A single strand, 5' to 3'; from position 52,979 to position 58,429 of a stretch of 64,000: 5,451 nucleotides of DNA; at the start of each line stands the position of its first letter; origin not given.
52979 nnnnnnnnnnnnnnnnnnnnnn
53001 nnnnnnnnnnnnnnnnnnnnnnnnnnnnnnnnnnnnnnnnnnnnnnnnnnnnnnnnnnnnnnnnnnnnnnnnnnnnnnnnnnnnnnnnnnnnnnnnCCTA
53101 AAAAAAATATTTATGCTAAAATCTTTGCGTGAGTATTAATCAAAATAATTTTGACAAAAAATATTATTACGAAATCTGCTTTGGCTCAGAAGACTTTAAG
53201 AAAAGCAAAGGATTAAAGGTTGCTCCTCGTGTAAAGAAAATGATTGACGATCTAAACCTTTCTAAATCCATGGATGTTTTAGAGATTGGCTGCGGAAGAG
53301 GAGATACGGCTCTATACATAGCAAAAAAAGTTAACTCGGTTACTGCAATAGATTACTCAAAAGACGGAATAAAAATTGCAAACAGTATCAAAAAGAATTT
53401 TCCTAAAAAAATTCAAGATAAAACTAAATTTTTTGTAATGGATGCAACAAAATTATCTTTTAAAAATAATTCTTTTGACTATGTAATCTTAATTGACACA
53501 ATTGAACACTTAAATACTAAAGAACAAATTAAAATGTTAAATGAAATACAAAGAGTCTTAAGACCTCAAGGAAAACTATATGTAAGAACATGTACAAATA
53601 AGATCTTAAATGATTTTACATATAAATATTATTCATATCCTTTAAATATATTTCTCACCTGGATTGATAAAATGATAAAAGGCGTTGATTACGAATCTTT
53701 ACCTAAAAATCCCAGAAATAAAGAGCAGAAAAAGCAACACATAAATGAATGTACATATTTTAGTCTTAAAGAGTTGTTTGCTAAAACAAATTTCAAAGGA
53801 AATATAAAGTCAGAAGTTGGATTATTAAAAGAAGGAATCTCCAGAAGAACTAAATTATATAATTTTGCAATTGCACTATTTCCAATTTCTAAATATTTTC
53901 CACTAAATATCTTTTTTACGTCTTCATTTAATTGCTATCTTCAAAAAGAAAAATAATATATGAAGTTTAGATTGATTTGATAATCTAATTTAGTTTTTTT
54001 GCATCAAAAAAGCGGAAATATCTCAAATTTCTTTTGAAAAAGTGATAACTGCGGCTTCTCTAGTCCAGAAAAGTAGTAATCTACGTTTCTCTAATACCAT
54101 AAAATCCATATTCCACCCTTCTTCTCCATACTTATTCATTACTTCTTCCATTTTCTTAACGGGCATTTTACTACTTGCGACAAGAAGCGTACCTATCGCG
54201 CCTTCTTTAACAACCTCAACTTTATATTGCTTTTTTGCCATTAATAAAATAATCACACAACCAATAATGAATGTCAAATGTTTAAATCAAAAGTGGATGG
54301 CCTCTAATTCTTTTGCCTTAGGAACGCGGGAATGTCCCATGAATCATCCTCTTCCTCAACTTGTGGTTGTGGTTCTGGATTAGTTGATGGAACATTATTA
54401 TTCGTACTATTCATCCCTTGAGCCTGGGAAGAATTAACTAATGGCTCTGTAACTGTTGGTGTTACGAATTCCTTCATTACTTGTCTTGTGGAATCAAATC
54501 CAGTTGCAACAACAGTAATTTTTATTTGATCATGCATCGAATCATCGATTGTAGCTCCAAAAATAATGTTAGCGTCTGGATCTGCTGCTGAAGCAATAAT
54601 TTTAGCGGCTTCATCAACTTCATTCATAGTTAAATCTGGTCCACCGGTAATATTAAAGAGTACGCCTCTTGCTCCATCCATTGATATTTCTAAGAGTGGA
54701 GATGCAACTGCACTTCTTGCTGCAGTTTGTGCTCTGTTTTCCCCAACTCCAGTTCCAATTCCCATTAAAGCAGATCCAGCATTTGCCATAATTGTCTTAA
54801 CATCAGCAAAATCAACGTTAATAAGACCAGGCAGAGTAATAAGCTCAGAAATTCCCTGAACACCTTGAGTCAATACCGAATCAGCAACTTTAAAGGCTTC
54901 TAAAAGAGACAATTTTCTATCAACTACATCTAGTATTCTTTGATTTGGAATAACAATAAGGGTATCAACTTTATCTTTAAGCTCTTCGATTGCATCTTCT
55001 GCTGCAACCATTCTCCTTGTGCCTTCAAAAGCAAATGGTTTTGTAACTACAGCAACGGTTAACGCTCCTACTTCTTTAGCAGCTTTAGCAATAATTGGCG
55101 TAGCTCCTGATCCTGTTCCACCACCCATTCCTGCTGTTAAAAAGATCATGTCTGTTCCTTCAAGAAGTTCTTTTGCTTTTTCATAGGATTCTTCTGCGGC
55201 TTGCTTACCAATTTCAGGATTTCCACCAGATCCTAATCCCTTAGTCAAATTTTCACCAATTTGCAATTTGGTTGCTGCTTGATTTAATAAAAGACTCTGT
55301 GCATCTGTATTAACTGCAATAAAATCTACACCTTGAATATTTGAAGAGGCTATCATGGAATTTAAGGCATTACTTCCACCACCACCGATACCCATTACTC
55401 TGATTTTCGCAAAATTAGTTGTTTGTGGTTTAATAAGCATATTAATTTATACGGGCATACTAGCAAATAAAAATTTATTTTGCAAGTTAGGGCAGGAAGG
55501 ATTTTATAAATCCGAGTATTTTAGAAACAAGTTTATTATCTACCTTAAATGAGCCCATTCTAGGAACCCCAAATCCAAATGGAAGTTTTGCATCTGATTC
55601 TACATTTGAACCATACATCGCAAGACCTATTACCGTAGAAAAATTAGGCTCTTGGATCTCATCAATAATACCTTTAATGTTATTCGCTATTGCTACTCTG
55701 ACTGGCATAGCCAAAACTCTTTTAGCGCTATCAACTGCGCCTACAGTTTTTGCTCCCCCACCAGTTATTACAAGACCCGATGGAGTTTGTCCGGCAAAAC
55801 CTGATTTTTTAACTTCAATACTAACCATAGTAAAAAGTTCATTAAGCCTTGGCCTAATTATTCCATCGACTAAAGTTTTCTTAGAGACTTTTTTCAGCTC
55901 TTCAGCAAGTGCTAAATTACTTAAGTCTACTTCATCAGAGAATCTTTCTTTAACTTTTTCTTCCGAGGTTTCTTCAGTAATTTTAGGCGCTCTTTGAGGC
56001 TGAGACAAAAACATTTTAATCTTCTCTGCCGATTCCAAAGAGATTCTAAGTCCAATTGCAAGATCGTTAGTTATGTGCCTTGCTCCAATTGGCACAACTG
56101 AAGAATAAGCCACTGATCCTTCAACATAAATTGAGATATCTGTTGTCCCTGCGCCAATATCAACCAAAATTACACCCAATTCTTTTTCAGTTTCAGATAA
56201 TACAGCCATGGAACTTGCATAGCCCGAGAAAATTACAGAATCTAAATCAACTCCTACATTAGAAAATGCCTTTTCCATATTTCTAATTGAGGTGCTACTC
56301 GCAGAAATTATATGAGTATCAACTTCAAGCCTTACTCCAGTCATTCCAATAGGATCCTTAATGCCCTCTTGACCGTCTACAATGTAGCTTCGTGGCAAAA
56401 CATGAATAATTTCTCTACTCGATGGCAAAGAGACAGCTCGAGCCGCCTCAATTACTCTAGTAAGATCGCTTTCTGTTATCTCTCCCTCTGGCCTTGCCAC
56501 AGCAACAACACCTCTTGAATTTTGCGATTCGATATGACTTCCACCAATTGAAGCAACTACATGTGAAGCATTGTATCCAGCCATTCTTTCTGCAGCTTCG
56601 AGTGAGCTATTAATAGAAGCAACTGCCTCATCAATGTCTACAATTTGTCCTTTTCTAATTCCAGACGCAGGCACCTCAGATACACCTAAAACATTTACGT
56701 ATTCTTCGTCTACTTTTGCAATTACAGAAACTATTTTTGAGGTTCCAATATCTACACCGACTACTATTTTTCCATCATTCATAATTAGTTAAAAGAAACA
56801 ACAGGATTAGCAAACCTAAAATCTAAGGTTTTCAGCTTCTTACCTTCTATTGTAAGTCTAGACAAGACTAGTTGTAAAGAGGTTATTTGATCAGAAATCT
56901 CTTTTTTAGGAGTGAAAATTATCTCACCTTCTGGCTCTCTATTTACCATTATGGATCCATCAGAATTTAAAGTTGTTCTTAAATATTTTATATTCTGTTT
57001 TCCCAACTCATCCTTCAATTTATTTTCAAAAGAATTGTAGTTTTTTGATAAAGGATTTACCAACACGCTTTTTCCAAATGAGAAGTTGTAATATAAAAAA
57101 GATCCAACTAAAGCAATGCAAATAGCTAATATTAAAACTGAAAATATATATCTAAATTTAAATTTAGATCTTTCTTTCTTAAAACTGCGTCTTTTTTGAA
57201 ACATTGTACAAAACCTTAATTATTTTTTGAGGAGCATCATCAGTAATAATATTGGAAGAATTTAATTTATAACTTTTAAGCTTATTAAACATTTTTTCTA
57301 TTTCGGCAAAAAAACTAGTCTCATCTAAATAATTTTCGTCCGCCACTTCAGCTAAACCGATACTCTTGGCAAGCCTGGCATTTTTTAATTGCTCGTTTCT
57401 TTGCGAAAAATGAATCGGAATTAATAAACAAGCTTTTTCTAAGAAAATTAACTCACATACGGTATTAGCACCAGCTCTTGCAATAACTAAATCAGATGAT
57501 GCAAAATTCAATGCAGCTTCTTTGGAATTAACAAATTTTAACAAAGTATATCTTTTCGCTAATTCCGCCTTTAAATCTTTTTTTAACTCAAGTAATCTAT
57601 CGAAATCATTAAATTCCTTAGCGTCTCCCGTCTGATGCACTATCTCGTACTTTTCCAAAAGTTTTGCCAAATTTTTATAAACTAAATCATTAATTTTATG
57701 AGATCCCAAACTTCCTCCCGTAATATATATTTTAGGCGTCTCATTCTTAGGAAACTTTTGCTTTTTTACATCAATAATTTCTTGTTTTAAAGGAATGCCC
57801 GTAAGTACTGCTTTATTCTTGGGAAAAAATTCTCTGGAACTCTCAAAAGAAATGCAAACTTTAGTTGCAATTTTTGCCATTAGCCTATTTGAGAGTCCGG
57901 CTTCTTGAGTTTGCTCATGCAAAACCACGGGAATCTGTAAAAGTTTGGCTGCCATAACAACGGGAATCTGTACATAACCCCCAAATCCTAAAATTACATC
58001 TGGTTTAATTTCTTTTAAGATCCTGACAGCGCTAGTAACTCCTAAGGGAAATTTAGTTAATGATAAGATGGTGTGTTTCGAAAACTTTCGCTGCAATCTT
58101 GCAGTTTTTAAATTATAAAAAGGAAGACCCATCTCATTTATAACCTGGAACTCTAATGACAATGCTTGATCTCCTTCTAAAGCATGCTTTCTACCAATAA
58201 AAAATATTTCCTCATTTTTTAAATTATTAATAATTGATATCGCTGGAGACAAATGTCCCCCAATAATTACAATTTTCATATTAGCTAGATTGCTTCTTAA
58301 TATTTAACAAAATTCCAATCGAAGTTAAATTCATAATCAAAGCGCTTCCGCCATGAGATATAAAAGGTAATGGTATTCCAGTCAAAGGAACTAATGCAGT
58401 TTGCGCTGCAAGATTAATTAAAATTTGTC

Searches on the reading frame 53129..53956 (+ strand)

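Call 28: search_protein_families(library=pfam, proteins=[window:53129-53956:+], max_evalue=0.0001)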
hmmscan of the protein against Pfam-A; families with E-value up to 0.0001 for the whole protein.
window:53129-53956:+ (275 aa): 12 families
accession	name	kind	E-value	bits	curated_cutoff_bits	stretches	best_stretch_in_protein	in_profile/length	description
PF13649.12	Methyltransf_25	-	9.6e-22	77.9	27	1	50-148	1-97/97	Methyltransferase domain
PF08241.18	Methyltransf_11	-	2.3e-21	76.7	21.2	1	51-152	1-95/95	Methyltransferase domain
PF13847.12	Methyltransf_31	-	3.1e-20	72.8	27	1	45-169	2-130/145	Methyltransferase domain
PF13489.12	Methyltransf_23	-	4.2e-18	66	27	1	44-223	20-160/164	Methyltransferase domain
PF08242.18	Methyltransf_12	-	1.4e-15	58.2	30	1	51-150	1-98/98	Methyltransferase domain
PF01209.24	Ubie_methyltran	-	3.8e-13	49.8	20.1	1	38-183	39-181/233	ubiE/COQ5 methyltransferase family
PF02353.26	CMAS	-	3.5e-11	43.4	27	1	34-183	50-189/273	Mycolic acid cyclopropane synthetase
PF03848.20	TehB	-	3.4e-07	30.3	20.4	1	29-148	13-128/193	Tellurite resistance protein TehB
PF07021.18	MetW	-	3.9e-06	27.1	21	1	48-143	15-101/193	Methionine biosynthesis protein MetW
PF05175.20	MTS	-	6e-06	26.5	23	1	38-152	23-138/170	Methyltransferase small domain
PF01739.24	CheR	-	6.5e-06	26.2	27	0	86-152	107-173/195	CheR methyltransferase, SAM binding domain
PF00398.26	RrnaAD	-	4.6e-05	23.1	24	1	35-113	19-92/263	Ribosomal RNA adenine dimethylase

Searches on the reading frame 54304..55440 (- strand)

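Call 28: search_protein_families(library=pfam, proteins=[window:54304-55440:-], max_evalue=0.0001)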
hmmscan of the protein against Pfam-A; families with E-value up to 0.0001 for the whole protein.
window:54304-55440:- (378 aa): 2 families
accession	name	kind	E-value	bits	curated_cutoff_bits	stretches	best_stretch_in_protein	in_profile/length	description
PF00091.31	Tubulin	-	4.8e-49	167.7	33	1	12-173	1-189/190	Tubulin/FtsZ family, GTPase domain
PF12327.13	FtsZ_C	-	9.3e-38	128.9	27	1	222-316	1-95/95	FtsZ family, C-terminal domain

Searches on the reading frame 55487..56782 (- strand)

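Call 29: search_protein_families(library=pfam, proteins=[window:55487-56782:-], max_evalue=0.0001)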
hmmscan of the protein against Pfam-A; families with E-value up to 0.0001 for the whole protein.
window:55487-56782:- (431 aa): 6 families
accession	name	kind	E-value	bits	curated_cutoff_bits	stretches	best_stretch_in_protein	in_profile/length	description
PF14450.12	FtsA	-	2.2e-34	119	31.8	2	205-386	1-127/127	Cell division protein FtsA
PF02491.25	SHS2_FTSA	-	2.4e-33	114.8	25.4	1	81-159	1-78/79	SHS2 domain inserted in FTSA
PF06277.17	EutA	-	5.6e-07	29.2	27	1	176-283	119-222/475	Ethanolamine utilisation protein EutA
PF11104.14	PilM_2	-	1.2e-06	28.2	27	1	178-260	155-238/340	Type IV pilus assembly protein PilM;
PF01968.24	Hydantoinase_A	-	1.7e-05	24.6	22.9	0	182-228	56-105/291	Hydantoinase/oxoprolinase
PF06723.19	MreB_Mbl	-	3.5e-05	23.2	27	1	169-364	112-304/327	MreB/Mbl protein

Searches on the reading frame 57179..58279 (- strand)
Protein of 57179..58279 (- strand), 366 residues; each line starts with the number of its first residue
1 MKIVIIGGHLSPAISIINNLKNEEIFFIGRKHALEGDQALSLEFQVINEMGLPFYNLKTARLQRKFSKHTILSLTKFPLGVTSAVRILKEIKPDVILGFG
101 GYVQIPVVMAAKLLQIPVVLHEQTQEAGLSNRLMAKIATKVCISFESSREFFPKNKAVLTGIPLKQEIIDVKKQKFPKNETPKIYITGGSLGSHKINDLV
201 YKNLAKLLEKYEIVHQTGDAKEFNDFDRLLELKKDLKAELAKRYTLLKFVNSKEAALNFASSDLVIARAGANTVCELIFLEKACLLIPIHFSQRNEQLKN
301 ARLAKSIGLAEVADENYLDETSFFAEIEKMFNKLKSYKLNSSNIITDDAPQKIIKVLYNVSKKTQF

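Call 29: search_protein_families(library=pfam, proteins=[window:57179-58279:-], max_evalue=0.0001)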
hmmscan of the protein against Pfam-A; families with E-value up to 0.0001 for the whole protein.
window:57179-58279:- (366 aa): 2 families
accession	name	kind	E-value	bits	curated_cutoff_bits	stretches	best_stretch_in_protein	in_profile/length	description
PF03033.26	Glyco_transf_28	-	1.8e-26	93.3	26.2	1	7-142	9-138/139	Glycosyltransferase family 28 N-terminal domain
PF04101.22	Glyco_tran_28_C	-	9.7e-26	91.2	22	1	184-343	2-153/166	Glycosyltransferase family 28 C-terminal domain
